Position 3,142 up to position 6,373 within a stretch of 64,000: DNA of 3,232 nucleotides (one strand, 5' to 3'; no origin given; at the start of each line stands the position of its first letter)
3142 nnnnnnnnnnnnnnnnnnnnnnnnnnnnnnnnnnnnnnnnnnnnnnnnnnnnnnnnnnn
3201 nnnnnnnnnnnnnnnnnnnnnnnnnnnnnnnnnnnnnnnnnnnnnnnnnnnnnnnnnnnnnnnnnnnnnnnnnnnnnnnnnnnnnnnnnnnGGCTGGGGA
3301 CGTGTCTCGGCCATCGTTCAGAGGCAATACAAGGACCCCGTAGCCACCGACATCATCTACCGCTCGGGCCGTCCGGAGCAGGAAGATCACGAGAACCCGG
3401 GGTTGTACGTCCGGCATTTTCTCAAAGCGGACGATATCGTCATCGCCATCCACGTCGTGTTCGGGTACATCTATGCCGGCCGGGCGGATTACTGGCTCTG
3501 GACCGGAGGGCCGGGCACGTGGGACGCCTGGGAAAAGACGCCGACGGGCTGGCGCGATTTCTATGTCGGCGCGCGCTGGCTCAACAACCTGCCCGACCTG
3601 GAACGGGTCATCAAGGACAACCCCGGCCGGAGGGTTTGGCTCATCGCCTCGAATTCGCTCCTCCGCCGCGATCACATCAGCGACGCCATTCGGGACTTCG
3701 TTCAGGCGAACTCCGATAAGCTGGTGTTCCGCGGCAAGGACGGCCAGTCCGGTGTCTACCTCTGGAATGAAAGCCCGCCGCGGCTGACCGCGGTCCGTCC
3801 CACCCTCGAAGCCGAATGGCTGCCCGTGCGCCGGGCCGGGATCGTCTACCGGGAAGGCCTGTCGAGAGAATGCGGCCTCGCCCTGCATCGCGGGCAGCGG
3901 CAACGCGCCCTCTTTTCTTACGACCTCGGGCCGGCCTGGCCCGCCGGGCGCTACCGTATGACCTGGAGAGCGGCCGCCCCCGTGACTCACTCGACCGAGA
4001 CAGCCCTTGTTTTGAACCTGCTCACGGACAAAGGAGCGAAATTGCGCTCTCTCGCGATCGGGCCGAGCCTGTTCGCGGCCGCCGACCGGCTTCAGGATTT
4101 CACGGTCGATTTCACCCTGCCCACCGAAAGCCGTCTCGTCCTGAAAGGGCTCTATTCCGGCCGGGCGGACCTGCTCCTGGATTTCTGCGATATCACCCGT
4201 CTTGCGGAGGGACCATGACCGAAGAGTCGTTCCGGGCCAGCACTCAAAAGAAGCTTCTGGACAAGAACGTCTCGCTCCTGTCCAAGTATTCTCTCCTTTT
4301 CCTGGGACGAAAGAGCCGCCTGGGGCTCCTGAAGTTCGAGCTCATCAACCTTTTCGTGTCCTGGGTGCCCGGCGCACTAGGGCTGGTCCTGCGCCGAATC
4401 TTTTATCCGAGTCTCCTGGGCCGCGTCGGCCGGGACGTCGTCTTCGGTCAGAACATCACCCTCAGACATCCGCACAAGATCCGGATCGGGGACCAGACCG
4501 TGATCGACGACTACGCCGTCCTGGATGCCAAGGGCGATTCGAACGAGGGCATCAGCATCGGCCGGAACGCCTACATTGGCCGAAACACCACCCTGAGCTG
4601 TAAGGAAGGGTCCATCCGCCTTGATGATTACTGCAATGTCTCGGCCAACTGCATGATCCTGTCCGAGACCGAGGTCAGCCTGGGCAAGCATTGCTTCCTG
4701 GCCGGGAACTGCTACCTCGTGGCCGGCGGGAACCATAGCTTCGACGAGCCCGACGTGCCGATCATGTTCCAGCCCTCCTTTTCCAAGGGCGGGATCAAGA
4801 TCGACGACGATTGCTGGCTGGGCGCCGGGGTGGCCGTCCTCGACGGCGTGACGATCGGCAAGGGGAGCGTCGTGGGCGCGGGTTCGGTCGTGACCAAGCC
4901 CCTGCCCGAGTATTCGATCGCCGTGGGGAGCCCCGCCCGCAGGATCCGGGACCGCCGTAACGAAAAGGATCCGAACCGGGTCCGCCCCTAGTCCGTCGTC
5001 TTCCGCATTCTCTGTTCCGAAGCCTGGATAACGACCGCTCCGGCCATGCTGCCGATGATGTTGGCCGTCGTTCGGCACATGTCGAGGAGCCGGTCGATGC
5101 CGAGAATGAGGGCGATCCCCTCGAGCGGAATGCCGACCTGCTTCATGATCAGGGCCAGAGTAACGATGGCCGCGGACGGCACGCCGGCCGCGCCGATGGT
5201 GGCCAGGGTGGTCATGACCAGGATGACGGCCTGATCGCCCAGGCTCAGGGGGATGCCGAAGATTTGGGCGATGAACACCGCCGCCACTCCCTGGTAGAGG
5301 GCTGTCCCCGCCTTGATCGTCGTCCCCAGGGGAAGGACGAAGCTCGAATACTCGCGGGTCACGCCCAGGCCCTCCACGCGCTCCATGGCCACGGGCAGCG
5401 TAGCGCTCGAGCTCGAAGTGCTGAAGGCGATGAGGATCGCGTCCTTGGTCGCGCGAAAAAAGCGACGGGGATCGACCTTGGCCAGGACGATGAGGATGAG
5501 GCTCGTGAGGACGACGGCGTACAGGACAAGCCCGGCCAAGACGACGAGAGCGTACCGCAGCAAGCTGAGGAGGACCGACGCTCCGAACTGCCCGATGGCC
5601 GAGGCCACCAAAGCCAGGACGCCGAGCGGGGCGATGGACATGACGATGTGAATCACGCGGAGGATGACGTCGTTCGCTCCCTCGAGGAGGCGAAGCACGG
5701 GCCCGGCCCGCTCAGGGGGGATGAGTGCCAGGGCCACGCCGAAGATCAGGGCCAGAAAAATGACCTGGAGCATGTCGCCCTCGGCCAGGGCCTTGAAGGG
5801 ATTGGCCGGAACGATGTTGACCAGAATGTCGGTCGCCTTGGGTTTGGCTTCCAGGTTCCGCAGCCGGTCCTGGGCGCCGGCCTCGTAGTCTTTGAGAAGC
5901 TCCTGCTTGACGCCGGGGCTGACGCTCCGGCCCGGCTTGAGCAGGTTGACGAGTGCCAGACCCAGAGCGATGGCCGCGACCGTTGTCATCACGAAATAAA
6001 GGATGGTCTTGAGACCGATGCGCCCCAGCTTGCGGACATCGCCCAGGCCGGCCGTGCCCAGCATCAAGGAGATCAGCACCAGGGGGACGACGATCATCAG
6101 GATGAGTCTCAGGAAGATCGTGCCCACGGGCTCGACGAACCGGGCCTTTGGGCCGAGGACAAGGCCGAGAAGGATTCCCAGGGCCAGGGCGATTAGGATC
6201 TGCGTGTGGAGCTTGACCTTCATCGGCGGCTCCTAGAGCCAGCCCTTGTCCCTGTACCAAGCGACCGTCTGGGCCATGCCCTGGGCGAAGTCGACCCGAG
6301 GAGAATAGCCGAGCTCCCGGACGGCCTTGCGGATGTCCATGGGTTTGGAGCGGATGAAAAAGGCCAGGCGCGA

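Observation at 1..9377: Lipid-linked-sugar glycosylation locus: two DPM1/ArnC-like GT2s plus a large GT-C (PMT/ArnT-like) transferase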

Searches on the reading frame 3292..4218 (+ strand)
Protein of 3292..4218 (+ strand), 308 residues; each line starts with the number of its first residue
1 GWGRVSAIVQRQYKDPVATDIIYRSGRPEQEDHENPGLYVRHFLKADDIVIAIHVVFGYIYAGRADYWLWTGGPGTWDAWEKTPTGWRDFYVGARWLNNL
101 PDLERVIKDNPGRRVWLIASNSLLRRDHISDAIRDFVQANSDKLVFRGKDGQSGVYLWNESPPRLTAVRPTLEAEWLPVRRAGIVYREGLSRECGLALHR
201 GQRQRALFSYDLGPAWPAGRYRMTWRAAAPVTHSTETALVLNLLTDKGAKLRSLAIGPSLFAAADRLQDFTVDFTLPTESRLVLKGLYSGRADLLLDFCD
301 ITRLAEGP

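Call 50: search_protein_representatives(protein=window:3292-4218:+)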
Query: 308 residues. Proteins with E-value up to 0.001 (for the whole library): 234; up to 1e-10: 71; up to 1e-30: 18. The best 150 are listed.
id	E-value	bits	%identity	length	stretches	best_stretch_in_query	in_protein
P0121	6.6e-97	341.0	58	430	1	1-306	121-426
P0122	2.0e-80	286.9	53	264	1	45-302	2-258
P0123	5.1e-80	285.5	46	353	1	1-302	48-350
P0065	1.0e-78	281.2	46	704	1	4-301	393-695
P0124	5.4e-72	259.1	49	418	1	1-281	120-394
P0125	7.9e-65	235.6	53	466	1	2-199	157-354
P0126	8.6e-64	232.2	40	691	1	4-306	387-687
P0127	3.9e-52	193.9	58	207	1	8-149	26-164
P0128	1.4e-43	165.7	50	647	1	7-162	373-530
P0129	3.5e-42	161.2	46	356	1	5-164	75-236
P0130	4.1e-42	160.9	49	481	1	2-161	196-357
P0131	3.7e-40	154.5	46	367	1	7-164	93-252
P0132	2.3e-38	148.6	45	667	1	1-176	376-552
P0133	5.9e-38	147.3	73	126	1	41-125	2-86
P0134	2.0e-33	132.4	37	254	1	81-298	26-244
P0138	3.6e-30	121.7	30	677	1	8-298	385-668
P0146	1.5e-20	90.1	31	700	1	7-225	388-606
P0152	2.1e-16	76.5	32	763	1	8-160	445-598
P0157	3.1e-15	72.6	38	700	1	31-157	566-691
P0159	6.5e-14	68.3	37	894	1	36-193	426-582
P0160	9.3e-14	67.7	33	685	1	30-160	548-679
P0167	2.3e-13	66.4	37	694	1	31-162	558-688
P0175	3.5e-12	62.6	37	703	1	25-161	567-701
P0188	6.9e-11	58.3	27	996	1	6-160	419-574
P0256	1.7e-06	43.9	31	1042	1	6-165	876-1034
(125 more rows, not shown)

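Call 51: search_protein_families(library=pfam, proteins=[P0157, P0160, P0167, P0175, P0152, P0159, P0188, P0256, P0138, P0146], max_evalue=0.001)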
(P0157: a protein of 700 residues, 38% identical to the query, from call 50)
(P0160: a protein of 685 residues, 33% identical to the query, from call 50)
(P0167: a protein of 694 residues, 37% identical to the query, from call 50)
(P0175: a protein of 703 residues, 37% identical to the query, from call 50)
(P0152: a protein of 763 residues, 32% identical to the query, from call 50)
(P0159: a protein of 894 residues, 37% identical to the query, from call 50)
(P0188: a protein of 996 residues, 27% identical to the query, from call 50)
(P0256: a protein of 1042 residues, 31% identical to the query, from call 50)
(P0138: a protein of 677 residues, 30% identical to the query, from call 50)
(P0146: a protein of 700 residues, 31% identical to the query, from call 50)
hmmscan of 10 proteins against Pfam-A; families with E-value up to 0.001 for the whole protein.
P0157 (700 aa): 1 family
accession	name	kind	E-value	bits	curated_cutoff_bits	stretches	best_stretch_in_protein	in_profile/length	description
PF13231.12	PMT_2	-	4.1e-05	24.3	26.1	1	71-222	6-160/160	Dolichyl-phosphate-mannose-protein mannosyltransferase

P0160 (685 aa): 1 family
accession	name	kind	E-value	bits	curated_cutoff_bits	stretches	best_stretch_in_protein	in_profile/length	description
PF13231.12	PMT_2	-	7.1e-09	36.5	26.1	1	76-203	5-131/160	Dolichyl-phosphate-mannose-protein mannosyltransferase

P0167 (694 aa): 1 family
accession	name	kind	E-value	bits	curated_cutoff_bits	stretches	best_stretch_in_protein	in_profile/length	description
PF13231.12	PMT_2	-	6.2e-08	33.5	26.1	1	70-215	6-152/160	Dolichyl-phosphate-mannose-protein mannosyltransferase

P0175 (703 aa): 2 families
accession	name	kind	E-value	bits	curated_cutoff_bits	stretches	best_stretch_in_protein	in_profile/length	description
PF13231.12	PMT_2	-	1.7e-08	35.3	26.1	1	82-220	6-143/160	Dolichyl-phosphate-mannose-protein mannosyltransferase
PF02366.24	PMT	-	4.7e-07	30.1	22.7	1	93-213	78-202/245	Dolichyl-phosphate-mannose-protein mannosyltransferase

P0152 (763 aa): 1 family
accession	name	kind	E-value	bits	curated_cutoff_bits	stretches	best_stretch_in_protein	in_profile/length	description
PF13231.12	PMT_2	-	6.7e-07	30.1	26.1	1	76-216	4-145/160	Dolichyl-phosphate-mannose-protein mannosyltransferase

P0159 (894 aa): 2 families
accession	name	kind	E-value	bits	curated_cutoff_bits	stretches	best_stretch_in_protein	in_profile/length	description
PF13472.12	Lipase_GDSL_2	-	1.2e-19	71.9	32.9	1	701-870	1-174/178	GDSL-like Lipase/Acylhydrolase family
PF00657.28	Lipase_GDSL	-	2.1e-10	41.5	23.6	1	699-876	1-205/208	GDSL-like Lipase/Acylhydrolase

P0188 (996 aa): 2 families
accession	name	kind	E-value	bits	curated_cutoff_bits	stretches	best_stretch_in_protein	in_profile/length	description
PF01522.26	Polysacc_deac_1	-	4e-21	75.7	23.1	1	814-956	4-123/124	Polysaccharide deacetylase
PF13231.12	PMT_2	-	4.4e-09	37.2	26.1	1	75-227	2-154/160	Dolichyl-phosphate-mannose-protein mannosyltransferase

P0256 (1042 aa): 3 families
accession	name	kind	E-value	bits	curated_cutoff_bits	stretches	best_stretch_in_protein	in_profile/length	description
PF00535.33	Glycos_transf_2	-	1.3e-20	74.4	23.3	1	48-184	1-136/168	Glycosyl transferase family 2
PF13641.12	Glyco_tranf_2_3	-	9.7e-14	52.4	27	1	45-262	1-226/230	Glycosyltransferase like family 2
PF13632.12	Glyco_trans_2_3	-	2.5e-08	34.4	27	1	131-330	2-194/198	Glycosyl transferase family group 2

P0138 (677 aa): 1 family
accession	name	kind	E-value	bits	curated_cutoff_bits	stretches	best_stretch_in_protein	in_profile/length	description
PF13231.12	PMT_2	-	1.7e-11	45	26.1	1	52-183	8-138/160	Dolichyl-phosphate-mannose-protein mannosyltransferase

P0146 (700 aa): 1 family
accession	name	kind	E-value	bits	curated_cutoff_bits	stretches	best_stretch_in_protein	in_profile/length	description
PF13231.12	PMT_2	-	5.7e-14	53.1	26.1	1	64-215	4-153/160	Dolichyl-phosphate-mannose-protein mannosyltransferase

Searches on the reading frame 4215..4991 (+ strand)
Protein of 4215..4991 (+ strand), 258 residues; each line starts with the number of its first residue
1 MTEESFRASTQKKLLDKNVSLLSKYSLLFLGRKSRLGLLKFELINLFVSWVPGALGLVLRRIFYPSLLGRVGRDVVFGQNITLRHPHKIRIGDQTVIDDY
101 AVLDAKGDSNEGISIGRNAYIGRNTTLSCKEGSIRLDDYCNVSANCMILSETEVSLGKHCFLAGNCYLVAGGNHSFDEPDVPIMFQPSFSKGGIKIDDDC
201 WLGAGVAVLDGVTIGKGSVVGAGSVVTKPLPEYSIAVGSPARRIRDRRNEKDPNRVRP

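Call 12: search_protein_families(library=pfam, proteins=[window:4215-4991:+], max_evalue=0.01)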
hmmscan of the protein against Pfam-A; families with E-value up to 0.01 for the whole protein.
window:4215-4991:+ (258 aa): 3 families
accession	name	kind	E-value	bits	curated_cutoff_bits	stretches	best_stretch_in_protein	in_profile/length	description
PF00132.30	Hexapep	-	1.1e-15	57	27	1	193-228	1-36/36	Bacterial transferase hexapeptide (six repeats)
PF14602.12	Hexapep_2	-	1.1e-11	44.6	27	1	194-228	2-34/34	Hexapeptide repeat of succinyl-transferase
PF25084.1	LbH_EIF2B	-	0.00014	22.3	54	0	199-227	72-100/105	EIF2B subunit epsilon LbH domain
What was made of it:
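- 4215..4991 (+): Hexapeptide-repeat (left-handed beta-helix) acetyltransferase of the WcaF/WbbJ type, 258 aa. Its start overlaps the GT-C stop by 4 nt. Hexapep E 1e-15 (call 12).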

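Call 13: search_protein_families(library=ncbifam, proteins=[window:4215-4991:+], max_evalue=0.01)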
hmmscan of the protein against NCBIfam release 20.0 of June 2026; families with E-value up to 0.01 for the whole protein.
window:4215-4991:+ (258 aa): 47 families (the best 25 are shown)
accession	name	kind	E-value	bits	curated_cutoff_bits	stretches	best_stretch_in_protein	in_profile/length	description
NF007797.0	PRK10502.1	subfamily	9.5e-29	100.3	192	2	133-249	72-181/183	WcaF family extracellular polysaccharide biosynthesis acetyltransferase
TIGR04008.1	WcaF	equivalog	3.5e-22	79.1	326.3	2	114-247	53-178/180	colanic acid biosynthesis acetyltransferase WcaF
NF007240.0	PRK09677.1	equivalog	1.5e-21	76.8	243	1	131-251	63-188/192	putative lipopolysaccharide biosynthesis O-acetyl transferase WbbJ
NF038307.1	EPS_acetyl_HpsU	equivalog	5e-20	71.9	305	2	112-244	51-175/178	hormogonium polysaccharide biosynthesis acetyltransferase HpsU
TIGR03570.1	NeuD_NnaD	subfamily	4.8e-18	65.5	160.8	1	191-242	151-202/202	NeuD/PglB/VioB family sugar acetyltransferase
TIGR03308.1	phn_thr-fam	hypoth_equivalog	1.6e-17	64.1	201.65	1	193-251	108-166/204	phosphonate metabolim protein, transferase hexapeptide repeat family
TIGR03532.1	DapD_Ac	equivalog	4.5e-17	62.4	231.75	1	191-249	158-216/231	2,3,4,5-tetrahydropyridine-2,6-dicarboxylate N-acetyltransferase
NF041874.1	EPS_EpsC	equivalog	1.4e-16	60.7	150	1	195-246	115-166/168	serine O-acetyltransferase EpsC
NF000311.1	Vat_ABCDEFH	equivalog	3.9e-16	59.2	300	1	190-250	107-167/201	Vat family streptogramin A O-acetyltransferase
NF058585.1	HptprglPActTf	PfamEq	5.5e-16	58.6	300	1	191-252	104-165/172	heptaprenylglyceryl phosphate O-acetyltransferase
NF007076.0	PRK09527.1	equivalog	2.6e-15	56.4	347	1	114-248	57-186/203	galactoside O-acetyltransferase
NF033468.1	stregram_VatI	exception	8.9e-14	51.7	415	1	152-249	58-168/208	streptogramin A O-acetyltransferase Vat(I)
NF000101.1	stregram_VatA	exception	1.6e-12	47.6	450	1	190-248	115-173/219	streptogramin A O-acetyltransferase Vat(A)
NF000020.1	stregram_VatE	exception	1.7e-12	47.4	450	1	190-244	112-166/214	streptogramin A O-acetyltransferase Vat(E)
NF000097.1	stregram_VatC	exception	1.2e-11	44.9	425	1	165-247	78-172/212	streptogramin A O-acetyltransferase Vat(C)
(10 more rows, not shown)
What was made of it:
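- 4215..4991 (+): WcaF-family NF007797 scores 100 bits against a cut-off of 192 (call 13).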

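Call 73: find_encoding_contigs(protein=window:4215-4991:+, flank=3000, max_places=6)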
Protein window:4215-4991:+ (258 aa): 2 contigs read that carry it; 1 place shown.
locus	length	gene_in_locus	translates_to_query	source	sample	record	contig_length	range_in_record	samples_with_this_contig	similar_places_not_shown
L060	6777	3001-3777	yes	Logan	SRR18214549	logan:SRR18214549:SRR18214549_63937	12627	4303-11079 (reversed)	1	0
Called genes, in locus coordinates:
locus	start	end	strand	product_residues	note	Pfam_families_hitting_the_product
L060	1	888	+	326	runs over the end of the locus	PF00535:Glycos_transf_2, PF10111:Glyco_tranf_2_2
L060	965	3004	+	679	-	PF02366:PMT, PF13231:PMT_2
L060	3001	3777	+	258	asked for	PF00132:Hexapep, PF14602:Hexapep_2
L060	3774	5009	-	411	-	PF00375:SDF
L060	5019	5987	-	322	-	PF01073:3Beta_HSD, PF01370:Epimerase, PF02719:Polysacc_synt_2 (faint), PF04321:RmlD_sub_bind, PF05368:NmrA (weak), PF13460:NAD_binding_10, PF16363:GDP_Man_Dehyd, PF07993:NAD_binding_4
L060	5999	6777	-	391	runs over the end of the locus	PF13439:Glyco_transf_4, PF13579:Glyco_trans_4_4, PF00534:Glycos_transf_1, PF13692:Glyco_trans_1_4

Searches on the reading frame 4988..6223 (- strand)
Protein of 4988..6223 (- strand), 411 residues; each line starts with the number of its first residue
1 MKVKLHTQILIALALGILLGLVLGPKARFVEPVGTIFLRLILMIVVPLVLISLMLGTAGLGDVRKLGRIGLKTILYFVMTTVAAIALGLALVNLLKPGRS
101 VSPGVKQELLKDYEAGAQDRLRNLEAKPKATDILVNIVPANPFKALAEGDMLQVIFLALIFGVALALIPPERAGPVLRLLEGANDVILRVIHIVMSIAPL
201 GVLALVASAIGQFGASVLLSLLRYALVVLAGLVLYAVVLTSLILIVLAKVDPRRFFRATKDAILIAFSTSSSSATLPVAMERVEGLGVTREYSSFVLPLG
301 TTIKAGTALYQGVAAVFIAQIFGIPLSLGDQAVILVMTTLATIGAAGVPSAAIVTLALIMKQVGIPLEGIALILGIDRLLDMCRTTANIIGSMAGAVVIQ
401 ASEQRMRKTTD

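Call 12: search_protein_families(library=pfam, proteins=[window:4988-6223:-], max_evalue=0.01)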
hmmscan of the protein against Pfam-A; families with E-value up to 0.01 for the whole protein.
window:4988-6223:- (411 aa): 1 family
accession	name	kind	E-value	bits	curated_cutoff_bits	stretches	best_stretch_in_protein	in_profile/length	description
PF00375.23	SDF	-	4.1e-121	405.1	27.9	1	5-401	1-386/387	Sodium:dicarboxylate symporter family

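Call 13: search_protein_families(library=ncbifam, proteins=[window:4988-6223:-], max_evalue=0.01)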
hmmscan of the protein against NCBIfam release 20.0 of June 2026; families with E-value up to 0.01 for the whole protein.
window:4988-6223:- (411 aa): 4 families
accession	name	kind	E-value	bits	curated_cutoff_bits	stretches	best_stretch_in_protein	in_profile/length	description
NF008440.0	PRK11283.1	equivalog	3.2e-89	299.7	638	1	1-405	4-414/437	glutamate/aspartate:proton symporter GltP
NF002461.0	PRK01663.1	subfamily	4.5e-79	266.4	513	1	4-407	8-406/428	C4-dicarboxylate transporter DctA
NF009587.0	PRK13027.1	subfamily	2.4e-71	240.9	570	1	4-405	8-405/442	C4-dicarboxylate transporter DctA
NF010151.0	PRK13628.1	equivalog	6.4e-31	107.8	308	1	2-369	13-363/407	serine/threonine transporter SstT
